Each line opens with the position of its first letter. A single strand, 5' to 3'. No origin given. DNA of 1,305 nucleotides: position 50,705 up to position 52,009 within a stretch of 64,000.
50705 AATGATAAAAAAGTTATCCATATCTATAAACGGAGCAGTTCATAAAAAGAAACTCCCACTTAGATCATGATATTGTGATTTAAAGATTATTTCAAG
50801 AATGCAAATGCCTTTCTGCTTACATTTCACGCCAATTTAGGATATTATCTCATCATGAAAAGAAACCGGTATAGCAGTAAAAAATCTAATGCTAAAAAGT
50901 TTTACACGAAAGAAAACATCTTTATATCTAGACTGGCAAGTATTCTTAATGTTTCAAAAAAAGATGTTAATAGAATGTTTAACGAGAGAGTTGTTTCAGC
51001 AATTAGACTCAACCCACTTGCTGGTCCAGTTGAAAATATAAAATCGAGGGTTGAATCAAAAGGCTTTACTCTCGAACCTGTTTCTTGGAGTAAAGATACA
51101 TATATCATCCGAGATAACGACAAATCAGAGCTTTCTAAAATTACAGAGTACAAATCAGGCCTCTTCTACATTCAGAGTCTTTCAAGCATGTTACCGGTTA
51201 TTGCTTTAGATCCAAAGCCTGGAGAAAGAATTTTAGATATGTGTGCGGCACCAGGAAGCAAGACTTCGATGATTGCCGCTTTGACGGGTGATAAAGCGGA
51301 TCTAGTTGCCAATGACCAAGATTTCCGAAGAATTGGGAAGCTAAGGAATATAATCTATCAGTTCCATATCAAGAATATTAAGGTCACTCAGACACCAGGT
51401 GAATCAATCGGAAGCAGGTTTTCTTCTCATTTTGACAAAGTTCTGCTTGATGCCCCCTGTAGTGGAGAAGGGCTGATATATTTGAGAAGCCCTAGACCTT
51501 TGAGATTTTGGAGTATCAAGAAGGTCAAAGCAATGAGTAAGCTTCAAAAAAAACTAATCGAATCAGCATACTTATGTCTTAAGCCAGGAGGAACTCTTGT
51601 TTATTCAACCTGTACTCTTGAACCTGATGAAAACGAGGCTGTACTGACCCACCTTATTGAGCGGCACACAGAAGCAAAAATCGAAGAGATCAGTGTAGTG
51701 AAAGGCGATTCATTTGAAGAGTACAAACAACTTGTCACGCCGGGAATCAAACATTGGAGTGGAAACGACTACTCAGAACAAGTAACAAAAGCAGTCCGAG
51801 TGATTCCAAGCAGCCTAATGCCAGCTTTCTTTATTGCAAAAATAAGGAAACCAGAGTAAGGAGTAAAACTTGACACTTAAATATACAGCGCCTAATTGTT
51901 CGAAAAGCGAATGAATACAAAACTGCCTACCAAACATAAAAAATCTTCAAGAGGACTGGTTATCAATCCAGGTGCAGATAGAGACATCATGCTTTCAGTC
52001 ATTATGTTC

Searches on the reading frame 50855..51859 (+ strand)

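Call 11: search_protein_families(library=pfam, proteins=[window:50855-51859:+], max_evalue=0.001)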
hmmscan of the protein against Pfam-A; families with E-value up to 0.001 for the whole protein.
window:50855-51859:+ (334 aa): 4 families
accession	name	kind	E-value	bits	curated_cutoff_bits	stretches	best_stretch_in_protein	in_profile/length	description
PF01189.24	Methyltr_RsmB-F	-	4.2e-45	154.3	27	1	116-330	2-198/199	16S rRNA methyltransferase RsmB/F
PF17125.10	Methyltr_RsmF_N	-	1.7e-10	41.6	34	1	23-108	5-85/86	N-terminal domain of 16S rRNA methyltransferase RsmF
PF13847.12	Methyltransf_31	-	6.4e-07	29.6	27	1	121-270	2-124/145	Methyltransferase domain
PF01728.25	FtsJ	-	3.4e-05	24.3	24.1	1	121-290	20-175/181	FtsJ-like methyltransferase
